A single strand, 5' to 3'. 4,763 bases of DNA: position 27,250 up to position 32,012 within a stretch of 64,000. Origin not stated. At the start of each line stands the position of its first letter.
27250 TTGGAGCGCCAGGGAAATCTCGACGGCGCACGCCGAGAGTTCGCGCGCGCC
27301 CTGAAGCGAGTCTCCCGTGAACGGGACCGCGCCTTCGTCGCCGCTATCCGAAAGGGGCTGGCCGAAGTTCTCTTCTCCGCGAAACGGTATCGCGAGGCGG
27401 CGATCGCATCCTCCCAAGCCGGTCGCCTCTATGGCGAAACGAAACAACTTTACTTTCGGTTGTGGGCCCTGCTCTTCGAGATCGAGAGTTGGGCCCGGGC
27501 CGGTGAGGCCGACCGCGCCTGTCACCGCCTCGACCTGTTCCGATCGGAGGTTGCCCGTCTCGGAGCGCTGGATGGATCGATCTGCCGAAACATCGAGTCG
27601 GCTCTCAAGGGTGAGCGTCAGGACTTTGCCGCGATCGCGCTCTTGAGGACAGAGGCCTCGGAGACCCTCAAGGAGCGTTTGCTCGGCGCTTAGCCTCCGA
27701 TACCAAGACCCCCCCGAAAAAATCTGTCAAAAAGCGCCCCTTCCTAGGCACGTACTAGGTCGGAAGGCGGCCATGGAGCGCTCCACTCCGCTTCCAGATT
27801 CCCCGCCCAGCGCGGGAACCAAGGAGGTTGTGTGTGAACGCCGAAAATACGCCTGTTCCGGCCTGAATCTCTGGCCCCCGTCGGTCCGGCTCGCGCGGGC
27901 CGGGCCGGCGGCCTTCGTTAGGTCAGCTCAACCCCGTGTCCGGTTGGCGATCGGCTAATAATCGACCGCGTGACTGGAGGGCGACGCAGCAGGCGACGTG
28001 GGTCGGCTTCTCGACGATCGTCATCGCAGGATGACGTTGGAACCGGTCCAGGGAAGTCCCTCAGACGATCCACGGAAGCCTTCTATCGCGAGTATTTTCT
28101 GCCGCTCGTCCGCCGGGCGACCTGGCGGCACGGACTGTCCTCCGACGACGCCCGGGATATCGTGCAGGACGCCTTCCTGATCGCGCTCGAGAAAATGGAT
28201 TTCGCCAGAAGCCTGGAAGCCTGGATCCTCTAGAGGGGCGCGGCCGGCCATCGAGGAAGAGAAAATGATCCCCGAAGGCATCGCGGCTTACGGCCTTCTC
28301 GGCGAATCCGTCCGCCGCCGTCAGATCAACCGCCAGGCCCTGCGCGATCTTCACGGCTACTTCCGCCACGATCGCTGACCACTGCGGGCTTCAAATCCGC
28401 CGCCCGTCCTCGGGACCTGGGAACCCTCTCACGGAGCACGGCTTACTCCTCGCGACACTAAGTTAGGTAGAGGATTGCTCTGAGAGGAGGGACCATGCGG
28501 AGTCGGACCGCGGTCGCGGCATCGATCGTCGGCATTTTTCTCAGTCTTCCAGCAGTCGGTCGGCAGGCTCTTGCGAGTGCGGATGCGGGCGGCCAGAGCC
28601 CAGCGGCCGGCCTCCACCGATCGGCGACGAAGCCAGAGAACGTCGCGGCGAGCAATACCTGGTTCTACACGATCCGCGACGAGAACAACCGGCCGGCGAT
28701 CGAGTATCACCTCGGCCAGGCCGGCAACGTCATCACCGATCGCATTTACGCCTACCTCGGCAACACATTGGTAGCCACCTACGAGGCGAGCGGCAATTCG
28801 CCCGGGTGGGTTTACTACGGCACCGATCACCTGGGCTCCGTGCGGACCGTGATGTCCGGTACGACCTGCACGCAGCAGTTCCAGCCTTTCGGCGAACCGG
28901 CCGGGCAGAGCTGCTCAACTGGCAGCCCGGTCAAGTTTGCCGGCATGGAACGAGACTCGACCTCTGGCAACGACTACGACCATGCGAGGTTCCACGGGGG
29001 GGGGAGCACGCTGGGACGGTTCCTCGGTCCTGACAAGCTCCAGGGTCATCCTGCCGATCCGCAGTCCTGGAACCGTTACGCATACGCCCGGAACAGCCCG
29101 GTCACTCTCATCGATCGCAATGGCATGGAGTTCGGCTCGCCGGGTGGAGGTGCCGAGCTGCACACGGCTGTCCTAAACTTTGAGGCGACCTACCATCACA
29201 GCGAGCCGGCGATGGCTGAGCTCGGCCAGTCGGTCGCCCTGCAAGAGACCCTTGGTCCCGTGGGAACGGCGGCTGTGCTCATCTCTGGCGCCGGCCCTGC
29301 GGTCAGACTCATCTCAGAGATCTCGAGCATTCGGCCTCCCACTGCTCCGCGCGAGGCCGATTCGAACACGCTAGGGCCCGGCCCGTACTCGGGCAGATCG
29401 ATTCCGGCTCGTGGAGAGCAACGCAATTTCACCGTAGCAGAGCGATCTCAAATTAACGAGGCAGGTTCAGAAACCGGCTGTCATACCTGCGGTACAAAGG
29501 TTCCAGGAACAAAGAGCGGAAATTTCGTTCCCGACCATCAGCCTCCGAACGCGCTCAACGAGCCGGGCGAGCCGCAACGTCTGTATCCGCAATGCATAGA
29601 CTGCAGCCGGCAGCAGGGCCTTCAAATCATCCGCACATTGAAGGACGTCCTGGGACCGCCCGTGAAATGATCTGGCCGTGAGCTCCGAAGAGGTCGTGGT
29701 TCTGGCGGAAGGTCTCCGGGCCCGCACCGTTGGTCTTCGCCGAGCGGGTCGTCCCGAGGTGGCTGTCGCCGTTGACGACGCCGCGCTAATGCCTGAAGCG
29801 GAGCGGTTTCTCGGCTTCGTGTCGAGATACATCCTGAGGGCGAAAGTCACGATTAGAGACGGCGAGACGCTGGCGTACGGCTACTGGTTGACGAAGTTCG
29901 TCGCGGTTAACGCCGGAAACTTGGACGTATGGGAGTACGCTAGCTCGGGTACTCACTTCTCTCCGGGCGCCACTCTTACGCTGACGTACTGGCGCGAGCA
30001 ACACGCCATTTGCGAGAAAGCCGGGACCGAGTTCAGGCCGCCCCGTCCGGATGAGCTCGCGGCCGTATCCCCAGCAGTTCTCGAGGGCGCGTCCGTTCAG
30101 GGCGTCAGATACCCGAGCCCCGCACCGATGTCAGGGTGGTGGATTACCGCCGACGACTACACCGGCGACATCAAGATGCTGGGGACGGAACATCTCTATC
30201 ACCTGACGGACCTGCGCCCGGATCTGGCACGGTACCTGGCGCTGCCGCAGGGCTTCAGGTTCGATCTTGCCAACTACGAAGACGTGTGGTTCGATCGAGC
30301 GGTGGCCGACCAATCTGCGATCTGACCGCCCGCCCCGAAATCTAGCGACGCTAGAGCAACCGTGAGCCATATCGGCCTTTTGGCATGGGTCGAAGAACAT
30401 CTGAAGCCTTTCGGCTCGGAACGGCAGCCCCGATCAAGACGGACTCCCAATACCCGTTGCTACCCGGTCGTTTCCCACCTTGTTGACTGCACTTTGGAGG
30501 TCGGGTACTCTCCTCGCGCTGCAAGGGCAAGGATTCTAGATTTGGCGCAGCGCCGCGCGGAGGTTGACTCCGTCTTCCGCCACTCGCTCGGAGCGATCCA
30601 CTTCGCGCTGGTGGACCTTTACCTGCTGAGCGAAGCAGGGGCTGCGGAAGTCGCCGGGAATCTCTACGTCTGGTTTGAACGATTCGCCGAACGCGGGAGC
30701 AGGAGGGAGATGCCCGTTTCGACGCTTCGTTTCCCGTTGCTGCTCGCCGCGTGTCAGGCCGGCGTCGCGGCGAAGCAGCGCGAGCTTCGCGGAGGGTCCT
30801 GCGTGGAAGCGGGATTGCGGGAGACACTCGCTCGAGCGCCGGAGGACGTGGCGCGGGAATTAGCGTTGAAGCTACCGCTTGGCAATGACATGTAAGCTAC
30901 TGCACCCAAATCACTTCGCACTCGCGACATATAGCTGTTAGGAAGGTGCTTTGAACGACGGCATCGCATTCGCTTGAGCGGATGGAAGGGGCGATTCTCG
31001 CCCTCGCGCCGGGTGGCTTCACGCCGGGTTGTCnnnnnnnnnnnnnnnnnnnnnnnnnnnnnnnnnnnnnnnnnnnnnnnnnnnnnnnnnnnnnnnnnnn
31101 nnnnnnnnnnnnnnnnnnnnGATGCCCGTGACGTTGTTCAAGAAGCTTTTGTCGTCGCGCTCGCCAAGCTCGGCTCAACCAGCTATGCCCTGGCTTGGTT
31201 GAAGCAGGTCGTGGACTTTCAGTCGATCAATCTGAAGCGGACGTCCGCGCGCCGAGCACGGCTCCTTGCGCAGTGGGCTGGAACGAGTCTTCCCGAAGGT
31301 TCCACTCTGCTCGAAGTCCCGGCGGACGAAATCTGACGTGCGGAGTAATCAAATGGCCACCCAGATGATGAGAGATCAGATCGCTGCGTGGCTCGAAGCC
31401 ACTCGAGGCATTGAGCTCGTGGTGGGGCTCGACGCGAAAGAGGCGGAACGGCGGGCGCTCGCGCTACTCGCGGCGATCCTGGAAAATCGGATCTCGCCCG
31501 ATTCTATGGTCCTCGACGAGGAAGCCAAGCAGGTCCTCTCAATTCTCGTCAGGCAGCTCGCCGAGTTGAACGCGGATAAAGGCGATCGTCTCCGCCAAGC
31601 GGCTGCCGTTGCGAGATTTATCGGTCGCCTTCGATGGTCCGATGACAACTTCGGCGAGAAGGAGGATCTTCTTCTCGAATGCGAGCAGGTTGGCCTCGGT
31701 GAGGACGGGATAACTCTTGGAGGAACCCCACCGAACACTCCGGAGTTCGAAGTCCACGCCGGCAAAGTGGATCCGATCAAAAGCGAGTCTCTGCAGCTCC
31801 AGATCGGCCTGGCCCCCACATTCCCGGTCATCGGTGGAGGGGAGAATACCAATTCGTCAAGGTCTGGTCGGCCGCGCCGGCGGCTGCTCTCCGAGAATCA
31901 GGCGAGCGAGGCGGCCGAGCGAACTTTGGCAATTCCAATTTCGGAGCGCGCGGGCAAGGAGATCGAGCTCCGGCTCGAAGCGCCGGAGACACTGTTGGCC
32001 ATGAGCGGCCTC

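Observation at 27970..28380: Deletion scar: region-2 fragment joined to the last ~38 aa of a TPR partner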

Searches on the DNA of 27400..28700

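Call 70: search_rna_families(source=window, start=27400, end=28700, threshold=evalue, max_evalue=1)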
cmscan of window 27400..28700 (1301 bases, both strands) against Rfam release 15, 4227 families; matches with E-value up to 1: 0.
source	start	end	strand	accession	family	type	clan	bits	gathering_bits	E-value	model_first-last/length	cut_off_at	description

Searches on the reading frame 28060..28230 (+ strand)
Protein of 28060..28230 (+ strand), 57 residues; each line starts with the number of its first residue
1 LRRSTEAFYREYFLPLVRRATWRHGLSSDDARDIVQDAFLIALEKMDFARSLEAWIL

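Call 34: find_homologous_proteins(query=window:28060-28230:+, max_evalue=0.01)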
Query seq(57 aa) (57 aa): 10 proteins with E <= 0.01 among 10 candidates.
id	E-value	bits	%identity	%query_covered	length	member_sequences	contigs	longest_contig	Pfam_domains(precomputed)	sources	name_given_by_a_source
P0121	1.6e-21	92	78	96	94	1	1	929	PF04542.21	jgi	jgi:DNA-directed RNA polymerase specialized sigma24 family protein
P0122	1.2e-16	77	69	89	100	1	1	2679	PF04542.21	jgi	jgi:DNA-directed RNA polymerase specialized sigma24 family protein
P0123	1.4e-16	77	67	91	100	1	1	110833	PF04542.21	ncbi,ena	-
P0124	1.5e-15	73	65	91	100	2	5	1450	PF04542.21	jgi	jgi:DNA-directed RNA polymerase specialized sigma24 family protein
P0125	1.5e-15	73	67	91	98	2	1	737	PF04542.21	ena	-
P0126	2.2e-15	73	65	91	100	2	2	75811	PF04542.21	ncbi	-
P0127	2.6e-15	73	68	88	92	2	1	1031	PF04542.21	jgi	-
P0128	8.6e-15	71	62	88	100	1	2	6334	PF04542.21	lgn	-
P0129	1.2e-12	64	60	91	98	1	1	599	PF04542.21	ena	-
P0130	1.9e-9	54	63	75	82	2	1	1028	PF04542.21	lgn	-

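Call 36: find_encoding_contigs(protein=P0121, flank=10000, max_places=5)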
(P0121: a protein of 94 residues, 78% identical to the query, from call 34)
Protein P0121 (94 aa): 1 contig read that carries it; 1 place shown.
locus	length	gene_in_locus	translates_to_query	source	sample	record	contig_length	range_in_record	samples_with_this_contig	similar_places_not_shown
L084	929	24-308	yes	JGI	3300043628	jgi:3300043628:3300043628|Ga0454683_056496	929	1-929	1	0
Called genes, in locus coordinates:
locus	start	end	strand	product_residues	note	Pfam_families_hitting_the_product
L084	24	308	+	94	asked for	PF04542:Sigma70_r2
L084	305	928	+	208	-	?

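Call 37: find_encoding_contigs(protein=P0122, flank=10000, max_places=5)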
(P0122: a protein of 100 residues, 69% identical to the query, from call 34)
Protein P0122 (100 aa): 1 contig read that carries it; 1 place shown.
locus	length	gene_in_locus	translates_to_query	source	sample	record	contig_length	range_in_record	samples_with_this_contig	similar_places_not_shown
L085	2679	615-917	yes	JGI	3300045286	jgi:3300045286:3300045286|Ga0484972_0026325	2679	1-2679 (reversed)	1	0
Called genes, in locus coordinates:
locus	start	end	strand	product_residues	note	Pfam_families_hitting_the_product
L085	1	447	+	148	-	?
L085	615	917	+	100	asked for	PF04542:Sigma70_r2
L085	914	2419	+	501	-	-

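Call 38: find_encoding_contigs(protein=P0123, flank=10000, max_places=5)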
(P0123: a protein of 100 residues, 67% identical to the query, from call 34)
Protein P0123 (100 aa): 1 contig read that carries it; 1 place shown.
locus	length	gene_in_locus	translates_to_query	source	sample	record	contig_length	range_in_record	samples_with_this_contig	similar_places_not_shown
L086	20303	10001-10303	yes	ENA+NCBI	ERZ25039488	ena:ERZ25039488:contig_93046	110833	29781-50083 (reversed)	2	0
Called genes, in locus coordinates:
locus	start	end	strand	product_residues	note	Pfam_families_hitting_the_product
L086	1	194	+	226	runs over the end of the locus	-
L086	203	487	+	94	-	-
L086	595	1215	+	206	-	PF00226:DnaJ, PF07719:TPR_2 (faint), PF00515:TPR_1 (faint), PF13371:TPR_9 (faint), PF13432:TPR_16 (weak)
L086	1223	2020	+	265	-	PF00481:PP2C, PF13672:PP2C_2, PF07228:SpoIIE (weak)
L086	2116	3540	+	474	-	-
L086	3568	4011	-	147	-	PF00293:NUDIX, PF14815:NUDIX_4 (faint)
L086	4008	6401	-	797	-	PF04851:ResIII (faint), PF00270:DEAD, PF06733:DEAD_2, PF13307:Helicase_C_2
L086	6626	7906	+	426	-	PF02113:Peptidase_S13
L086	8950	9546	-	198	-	-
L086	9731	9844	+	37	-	-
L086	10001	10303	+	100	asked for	PF04542:Sigma70_r2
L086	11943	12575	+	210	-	PF05728:UPF0227, PF12146:Hydrolase_4 (faint), PF12697:Abhydrolase_6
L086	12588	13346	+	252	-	-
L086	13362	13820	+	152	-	-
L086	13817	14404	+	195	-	PF04199:Cyclase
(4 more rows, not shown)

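Call 44: search_protein_families(library=pfam, proteins=[L085:914-2419:+], max_evalue=1)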
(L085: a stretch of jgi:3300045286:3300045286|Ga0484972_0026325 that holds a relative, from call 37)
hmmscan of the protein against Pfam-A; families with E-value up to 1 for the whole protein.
L085:914-2419:+ (501 aa): 9 families
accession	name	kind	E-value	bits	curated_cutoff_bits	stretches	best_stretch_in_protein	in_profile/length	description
PF13424.12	TPR_12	-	0.00016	22.2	30.1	2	391-444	9-64/77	Tetratricopeptide repeat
PF09976.15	TPR_21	-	0.00079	19.7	25.5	1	334-418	102-179/193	Tetratricopeptide repeat-like domain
PF07719.23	TPR_2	-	0.0068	16.9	27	0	390-413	6-29/34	Tetratricopeptide repeat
PF18397.6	IKBKB_SDD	-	0.011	15.6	25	1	257-355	85-176/275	IQBAL scaffold dimerization domain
PF13181.12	TPR_8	-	0.025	15.2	25.7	0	307-336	3-32/34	Tetratricopeptide repeat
PF13414.12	TPR_11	-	0.1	12.7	26.8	1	392-412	1-21/42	TPR repeat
PF13174.12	TPR_6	-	0.12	13.6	26.3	0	309-334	4-29/33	Tetratricopeptide repeat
PF12688.13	TPR_5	-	0.12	13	24.2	0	414-453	63-102/119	Tetratrico peptide repeat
PF14559.12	TPR_19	-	0.43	11.4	25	0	408-454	7-54/68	Tetratricopeptide repeat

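Call 52: find_related_loci(query=A3, collection=metagenome_contigs, flank=6000)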
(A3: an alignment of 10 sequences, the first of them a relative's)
Query A3 (94 aa) in metagenome_contigs; peptide patterns used: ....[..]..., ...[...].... (x = any residue, [..] = any of these).
600 stretches matched a pattern (row limit reached: there are more); 104 encode a relative of the query (tblastn E <= 1e-3); the best 80 are kept; 80 distinct loci.
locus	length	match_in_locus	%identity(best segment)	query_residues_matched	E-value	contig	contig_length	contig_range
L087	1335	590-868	85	2-94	6e-52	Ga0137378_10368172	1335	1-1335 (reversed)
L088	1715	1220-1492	89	4-94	1e-41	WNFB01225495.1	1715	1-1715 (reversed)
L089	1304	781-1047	63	6-94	9e-36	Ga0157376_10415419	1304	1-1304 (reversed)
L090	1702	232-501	58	5-94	1e-34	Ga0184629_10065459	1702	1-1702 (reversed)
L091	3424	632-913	62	5-92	6e-34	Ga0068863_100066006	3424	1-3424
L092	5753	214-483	59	5-94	4e-33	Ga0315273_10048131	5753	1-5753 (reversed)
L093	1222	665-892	66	5-80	7e-34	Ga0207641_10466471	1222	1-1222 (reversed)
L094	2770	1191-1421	66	5-81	6e-33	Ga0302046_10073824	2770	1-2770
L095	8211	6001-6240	64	5-84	1e-32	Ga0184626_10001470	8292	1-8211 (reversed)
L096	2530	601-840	63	5-84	3e-32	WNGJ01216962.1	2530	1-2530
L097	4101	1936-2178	62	5-85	2e-32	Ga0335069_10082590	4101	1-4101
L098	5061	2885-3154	59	5-94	3e-32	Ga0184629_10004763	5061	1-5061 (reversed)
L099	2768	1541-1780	64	5-84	3e-32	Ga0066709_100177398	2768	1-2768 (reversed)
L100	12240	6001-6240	64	5-84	2e-32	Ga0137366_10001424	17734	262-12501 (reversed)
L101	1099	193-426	64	5-82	3e-33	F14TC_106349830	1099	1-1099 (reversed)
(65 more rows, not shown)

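Call 69: search_solved_structures(query=A3, max_evalue=1)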
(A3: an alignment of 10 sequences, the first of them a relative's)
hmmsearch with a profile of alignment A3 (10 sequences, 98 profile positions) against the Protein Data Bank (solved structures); distinct sequences matched with E-value up to 1: 17.
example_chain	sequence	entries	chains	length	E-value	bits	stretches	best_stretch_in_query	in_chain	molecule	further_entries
5xe7_A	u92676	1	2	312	0.00057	23.1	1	28-82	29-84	ECF RNA polymerase sigma factor SigJ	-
2mao_A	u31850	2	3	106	0.0026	21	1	29-85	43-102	RNA polymerase sigma factor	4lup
1h3l_A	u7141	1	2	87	0.0028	20.9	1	19-75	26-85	RNA POLYMERASE SIGMA FACTOR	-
5wuq_A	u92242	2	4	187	0.0038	20.5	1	23-73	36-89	ECF RNA polymerase sigma factor SigW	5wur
5or5_A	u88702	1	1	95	0.012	18.9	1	29-78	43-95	ECF RNA polymerase sigma-E factor,ECF RNA polymerase sigma factor SigW,ECF RNA polymerase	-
2map_A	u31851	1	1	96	0.017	18.4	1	29-78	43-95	RNA polymerase sigma factor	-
4cxf_A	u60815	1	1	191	0.022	18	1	24-73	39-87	RNA POLYMERASE SIGMA FACTOR CNRH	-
6dv9_F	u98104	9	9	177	0.039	17.2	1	23-76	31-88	ECF RNA polymerase sigma factor SigL | RNA polymerase sigma factor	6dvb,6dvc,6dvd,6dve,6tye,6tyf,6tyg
5uxx_A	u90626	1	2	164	0.041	17.1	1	19-77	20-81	RNA polymerase sigma factor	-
5zx2_F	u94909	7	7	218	0.044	17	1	29-76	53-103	ECF RNA polymerase sigma factor SigH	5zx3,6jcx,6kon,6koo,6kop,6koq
2o7g_A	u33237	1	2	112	0.046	17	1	19-77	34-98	Probable RNA polymerase sigma-C factor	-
6jcy_F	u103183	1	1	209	0.12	15.6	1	29-74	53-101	ECF RNA polymerase sigma factor SigH,ECF RNA polymerase sigma factor SigE,ECF RNA polymera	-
1or7_A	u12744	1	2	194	0.45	13.8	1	29-75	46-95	RNA polymerase sigma-E factor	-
6jbq_F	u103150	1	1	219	0.56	13.5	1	29-75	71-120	ECF RNA polymerase sigma-E factor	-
9m9d_F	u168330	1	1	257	0.65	13.3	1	18-74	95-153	ECF RNA polymerase sigma factor SigE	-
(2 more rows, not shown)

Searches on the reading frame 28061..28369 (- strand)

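Call 71: search_protein_families(library=pfam, proteins=[window:28061-28369:-], max_evalue=1)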
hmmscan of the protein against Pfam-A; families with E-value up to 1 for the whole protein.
window:28061-28369:- (102 aa): 1 family
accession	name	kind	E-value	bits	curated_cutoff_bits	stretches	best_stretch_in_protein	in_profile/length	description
PF22792.1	DUF7012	-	0.062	13.8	27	1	15-42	29-55/62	Domain of unknown function (DUF7012)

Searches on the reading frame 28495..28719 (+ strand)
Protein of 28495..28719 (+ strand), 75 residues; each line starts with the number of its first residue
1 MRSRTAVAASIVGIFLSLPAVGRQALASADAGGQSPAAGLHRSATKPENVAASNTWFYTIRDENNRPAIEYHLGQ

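Call 63: find_homologous_proteins(query=window:28495-28719:+, max_evalue=1)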
Query seq(75 aa): 5 candidates shared short words with the query, none scored E <= 1.

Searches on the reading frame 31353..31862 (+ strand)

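Call 44: search_protein_families(library=pfam, proteins=[window:31353-31862:+], max_evalue=1)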
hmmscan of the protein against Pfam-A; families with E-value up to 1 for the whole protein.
window:31353-31862:+ (170 aa): 2 families
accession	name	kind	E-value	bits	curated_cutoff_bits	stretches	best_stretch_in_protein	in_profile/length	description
PF10495.14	PACT_coil_coil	-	0.16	12.8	25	1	46-97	41-74/77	Pericentrin-AKAP-450 domain of centrosomal targeting protein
PF02889.21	Sec63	-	0.27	10.9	25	1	28-159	72-175/252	Sec63 Brl domain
